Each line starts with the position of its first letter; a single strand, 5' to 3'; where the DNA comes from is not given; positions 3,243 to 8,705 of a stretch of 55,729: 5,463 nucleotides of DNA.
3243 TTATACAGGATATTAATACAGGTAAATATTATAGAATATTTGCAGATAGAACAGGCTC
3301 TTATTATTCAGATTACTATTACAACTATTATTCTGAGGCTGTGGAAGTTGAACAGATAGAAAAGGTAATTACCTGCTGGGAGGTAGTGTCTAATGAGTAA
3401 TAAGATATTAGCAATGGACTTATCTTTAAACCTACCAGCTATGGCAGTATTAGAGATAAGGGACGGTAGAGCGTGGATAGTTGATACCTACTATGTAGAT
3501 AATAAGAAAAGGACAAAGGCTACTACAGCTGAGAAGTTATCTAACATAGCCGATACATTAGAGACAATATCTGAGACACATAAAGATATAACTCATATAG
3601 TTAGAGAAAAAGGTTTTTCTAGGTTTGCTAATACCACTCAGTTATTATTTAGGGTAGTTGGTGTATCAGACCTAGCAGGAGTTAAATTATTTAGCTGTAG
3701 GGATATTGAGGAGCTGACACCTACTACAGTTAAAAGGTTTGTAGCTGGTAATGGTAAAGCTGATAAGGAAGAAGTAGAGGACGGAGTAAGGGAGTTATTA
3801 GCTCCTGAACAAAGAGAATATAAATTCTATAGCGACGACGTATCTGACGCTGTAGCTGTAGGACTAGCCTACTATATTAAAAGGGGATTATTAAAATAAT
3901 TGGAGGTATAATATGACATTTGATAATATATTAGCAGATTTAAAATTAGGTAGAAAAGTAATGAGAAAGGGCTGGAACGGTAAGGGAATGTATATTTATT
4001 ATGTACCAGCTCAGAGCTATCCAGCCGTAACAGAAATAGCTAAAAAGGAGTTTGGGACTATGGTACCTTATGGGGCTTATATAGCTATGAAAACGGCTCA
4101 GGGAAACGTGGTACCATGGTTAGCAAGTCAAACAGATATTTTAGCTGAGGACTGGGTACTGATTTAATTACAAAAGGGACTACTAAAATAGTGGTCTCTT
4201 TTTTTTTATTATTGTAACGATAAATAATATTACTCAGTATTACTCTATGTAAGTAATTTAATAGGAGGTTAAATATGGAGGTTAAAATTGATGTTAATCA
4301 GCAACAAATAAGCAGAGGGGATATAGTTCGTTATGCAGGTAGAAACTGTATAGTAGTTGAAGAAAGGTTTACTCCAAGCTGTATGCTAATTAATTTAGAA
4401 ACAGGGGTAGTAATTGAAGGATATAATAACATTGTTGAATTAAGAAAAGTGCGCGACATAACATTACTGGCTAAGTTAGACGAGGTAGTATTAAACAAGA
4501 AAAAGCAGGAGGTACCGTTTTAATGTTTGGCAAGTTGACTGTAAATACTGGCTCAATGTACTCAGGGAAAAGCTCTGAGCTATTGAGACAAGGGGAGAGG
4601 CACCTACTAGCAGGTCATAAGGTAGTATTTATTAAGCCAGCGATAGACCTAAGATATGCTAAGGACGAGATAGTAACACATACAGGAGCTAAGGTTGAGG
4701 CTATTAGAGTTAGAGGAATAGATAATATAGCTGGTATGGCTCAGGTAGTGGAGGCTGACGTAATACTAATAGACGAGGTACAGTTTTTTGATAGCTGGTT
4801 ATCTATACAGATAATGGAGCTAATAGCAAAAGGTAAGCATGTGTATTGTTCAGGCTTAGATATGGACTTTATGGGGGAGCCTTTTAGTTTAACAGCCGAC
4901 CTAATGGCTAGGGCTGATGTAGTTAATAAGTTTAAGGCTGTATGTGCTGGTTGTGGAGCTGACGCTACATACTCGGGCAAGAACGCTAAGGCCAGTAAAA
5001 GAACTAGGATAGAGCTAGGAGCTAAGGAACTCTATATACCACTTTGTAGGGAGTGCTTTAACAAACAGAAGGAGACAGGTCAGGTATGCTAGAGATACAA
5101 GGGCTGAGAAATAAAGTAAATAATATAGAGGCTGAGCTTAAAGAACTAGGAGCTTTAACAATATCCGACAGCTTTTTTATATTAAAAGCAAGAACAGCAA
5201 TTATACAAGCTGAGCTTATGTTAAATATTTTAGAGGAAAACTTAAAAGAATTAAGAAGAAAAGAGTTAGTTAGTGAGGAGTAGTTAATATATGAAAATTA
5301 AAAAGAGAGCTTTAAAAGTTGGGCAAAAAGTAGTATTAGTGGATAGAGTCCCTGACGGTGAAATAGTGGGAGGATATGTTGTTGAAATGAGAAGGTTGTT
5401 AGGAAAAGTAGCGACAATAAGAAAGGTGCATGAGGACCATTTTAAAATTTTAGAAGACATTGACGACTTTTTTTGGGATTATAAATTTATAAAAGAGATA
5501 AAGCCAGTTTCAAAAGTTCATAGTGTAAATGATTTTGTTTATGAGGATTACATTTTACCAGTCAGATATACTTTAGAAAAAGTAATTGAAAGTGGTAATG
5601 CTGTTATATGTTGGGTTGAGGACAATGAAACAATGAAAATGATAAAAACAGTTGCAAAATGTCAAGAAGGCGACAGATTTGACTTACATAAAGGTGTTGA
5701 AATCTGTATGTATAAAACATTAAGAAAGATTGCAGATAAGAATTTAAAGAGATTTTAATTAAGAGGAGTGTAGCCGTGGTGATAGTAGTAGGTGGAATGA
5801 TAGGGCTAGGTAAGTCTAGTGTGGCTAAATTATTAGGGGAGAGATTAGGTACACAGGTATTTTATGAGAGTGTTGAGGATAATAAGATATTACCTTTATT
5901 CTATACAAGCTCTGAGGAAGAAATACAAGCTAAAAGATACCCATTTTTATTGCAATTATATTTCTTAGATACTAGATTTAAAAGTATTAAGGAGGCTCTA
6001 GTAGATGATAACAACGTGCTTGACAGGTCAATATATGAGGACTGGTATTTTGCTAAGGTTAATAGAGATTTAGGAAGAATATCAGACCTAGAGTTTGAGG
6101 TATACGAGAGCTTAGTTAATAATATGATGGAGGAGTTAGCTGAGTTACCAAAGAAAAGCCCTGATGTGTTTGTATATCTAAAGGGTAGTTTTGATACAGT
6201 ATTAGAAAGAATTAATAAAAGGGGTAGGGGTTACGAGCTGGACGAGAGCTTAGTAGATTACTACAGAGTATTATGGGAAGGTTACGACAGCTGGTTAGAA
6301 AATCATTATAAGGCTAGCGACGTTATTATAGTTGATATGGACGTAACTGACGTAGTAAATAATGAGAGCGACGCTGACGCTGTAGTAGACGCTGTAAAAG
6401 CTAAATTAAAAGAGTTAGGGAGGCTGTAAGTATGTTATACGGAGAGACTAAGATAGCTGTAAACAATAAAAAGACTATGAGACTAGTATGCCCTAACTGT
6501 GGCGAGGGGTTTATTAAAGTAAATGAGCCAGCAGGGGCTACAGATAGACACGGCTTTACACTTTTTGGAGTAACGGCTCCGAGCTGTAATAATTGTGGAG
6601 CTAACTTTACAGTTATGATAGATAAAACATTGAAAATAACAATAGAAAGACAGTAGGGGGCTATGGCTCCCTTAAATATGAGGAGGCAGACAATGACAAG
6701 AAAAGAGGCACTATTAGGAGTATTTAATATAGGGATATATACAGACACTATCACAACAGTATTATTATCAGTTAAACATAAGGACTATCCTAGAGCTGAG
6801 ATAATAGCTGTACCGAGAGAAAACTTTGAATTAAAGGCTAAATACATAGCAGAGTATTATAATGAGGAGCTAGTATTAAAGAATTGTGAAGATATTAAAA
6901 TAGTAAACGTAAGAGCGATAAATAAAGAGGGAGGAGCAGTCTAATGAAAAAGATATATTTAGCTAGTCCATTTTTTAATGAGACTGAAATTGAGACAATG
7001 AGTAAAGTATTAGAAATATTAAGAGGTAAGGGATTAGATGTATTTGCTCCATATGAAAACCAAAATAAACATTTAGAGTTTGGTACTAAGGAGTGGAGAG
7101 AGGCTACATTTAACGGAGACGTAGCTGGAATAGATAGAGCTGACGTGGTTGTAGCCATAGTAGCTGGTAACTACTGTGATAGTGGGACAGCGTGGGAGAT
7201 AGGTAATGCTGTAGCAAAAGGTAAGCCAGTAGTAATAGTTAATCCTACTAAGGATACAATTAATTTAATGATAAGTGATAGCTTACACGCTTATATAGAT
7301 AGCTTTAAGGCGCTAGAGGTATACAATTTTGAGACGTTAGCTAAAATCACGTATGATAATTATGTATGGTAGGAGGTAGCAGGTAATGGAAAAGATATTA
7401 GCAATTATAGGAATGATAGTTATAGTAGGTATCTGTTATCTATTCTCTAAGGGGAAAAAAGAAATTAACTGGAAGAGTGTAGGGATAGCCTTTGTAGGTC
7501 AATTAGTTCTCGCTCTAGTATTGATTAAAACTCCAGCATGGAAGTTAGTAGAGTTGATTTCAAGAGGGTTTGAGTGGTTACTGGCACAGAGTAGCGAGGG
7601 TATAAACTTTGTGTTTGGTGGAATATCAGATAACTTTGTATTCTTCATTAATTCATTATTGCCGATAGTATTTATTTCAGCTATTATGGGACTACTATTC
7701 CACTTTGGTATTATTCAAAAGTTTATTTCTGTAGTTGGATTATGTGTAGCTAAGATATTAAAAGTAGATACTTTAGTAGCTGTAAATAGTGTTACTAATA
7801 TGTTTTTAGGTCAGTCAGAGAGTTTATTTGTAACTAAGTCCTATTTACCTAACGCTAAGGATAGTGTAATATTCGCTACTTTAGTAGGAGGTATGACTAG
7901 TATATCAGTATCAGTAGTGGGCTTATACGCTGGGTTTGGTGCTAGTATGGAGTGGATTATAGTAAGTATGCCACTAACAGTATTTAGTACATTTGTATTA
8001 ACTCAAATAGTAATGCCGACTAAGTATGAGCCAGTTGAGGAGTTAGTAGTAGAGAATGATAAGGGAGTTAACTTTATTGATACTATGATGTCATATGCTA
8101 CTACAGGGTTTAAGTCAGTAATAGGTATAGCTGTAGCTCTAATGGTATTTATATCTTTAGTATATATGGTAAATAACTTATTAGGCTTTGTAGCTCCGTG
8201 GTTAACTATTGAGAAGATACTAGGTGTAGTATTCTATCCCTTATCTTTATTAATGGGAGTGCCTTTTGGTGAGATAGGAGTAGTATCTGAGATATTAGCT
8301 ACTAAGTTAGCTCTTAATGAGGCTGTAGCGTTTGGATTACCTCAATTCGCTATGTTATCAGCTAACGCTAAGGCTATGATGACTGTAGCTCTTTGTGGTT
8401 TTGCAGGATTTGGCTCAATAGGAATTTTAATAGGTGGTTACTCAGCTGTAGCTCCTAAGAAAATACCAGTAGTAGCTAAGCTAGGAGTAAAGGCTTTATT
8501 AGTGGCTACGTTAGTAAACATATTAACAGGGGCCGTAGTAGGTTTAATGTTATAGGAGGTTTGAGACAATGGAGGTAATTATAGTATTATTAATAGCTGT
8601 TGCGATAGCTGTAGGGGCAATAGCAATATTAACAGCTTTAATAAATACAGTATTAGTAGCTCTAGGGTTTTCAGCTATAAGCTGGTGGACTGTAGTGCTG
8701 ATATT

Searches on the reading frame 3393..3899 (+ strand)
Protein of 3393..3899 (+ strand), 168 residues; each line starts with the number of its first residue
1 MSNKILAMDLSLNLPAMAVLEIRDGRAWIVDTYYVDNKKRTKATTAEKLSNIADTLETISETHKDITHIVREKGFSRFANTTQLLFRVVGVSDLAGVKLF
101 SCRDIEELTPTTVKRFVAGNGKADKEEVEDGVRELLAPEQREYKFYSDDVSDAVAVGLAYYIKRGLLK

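Call 60: search_protein_families(library=pfam, proteins=[window:3393-3899:+], max_evalue=0.001)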
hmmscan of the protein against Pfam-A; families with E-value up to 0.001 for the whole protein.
window:3393-3899:+ (168 aa): 1 family
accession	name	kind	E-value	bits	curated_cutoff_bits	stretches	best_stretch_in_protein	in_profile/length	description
PF02075.23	RuvC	-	7.7e-10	39.3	22.2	1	17-158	13-146/148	Crossover junction endodeoxyribonuclease RuvC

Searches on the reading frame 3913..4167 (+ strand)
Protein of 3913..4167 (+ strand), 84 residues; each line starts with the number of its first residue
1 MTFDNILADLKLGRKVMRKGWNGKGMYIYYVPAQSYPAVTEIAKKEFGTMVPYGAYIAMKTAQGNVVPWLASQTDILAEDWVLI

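Call 60: search_protein_families(library=pfam, proteins=[window:3913-4167:+], max_evalue=0.001)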
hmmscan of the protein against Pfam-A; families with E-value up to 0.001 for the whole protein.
window:3913-4167:+ (84 aa): 1 family
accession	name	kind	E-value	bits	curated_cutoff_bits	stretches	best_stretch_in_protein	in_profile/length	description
PF11195.14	Tad2-like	-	9.3e-26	90.6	25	1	1-84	1-73/73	Thoeris anti-defense 2-like domain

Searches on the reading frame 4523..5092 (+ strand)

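Call 60: search_protein_families(library=pfam, proteins=[window:4523-5092:+], max_evalue=0.001)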
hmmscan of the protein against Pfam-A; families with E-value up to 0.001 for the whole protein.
window:4523-5092:+ (189 aa): 1 family
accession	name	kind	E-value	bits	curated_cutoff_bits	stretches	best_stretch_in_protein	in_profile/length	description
PF00265.24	TK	-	6.4e-42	143.8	20.6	1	3-179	1-176/176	Thymidine kinase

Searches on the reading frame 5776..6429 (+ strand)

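Call 61: search_protein_families(library=pfam, proteins=[window:5776-6429:+], max_evalue=0.001)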
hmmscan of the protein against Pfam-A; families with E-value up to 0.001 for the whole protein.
window:5776-6429:+ (217 aa): 3 families
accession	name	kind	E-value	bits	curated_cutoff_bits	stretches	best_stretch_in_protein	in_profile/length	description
PF01712.25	dNK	-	1e-39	136.8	27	1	3-209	1-200/203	Deoxynucleoside kinase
PF13238.12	AAA_18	-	2.8e-05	25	29.4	1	3-150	1-112/128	AAA domain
PF02223.23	Thymidylate_kin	-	8.3e-05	22.8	27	1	7-175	3-164/185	Thymidylate kinase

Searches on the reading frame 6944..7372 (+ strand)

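Call 61: search_protein_families(library=pfam, proteins=[window:6944-7372:+], max_evalue=0.001)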
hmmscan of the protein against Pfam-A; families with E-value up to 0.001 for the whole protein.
window:6944-7372:+ (142 aa): 2 families
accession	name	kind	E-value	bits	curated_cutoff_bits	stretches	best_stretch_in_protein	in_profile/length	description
PF05014.21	Nuc_deoxyrib_tr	-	3e-26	92.3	28.8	1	4-112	1-109/117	Nucleoside 2-deoxyribosyltransferase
PF15891.11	Nuc_deoxyri_tr2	-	2.8e-11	44.1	30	1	2-101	2-103/105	Nucleoside 2-deoxyribosyltransferase like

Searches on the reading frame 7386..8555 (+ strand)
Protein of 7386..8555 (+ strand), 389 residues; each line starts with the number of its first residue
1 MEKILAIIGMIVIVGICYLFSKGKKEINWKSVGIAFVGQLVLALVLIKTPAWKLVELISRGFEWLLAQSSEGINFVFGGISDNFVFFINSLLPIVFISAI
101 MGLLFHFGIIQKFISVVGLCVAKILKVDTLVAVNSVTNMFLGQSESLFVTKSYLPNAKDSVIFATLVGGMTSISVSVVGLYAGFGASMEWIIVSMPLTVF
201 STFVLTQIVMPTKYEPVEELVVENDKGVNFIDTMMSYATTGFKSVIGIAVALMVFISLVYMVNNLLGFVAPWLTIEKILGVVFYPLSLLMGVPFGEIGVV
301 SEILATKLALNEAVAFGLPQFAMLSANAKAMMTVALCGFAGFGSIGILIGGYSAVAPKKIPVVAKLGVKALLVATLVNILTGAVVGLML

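Call 61: search_protein_families(library=pfam, proteins=[window:7386-8555:+], max_evalue=0.001)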
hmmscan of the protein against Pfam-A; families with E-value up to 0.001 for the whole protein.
window:7386-8555:+ (389 aa): 3 families
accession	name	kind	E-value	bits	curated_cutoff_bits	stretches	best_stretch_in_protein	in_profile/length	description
PF07662.18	Nucleos_tra2_C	-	1.3e-46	159.4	32.3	1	191-386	2-213/213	Na+ dependent nucleoside transporter C-terminus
PF01773.25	Nucleos_tra2_N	-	3.3e-20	72.8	27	1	8-79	1-73/74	Na+ dependent nucleoside transporter N-terminus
PF07670.19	Gate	-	5.1e-07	30.5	29.6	1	88-187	2-103/104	Nucleoside recognition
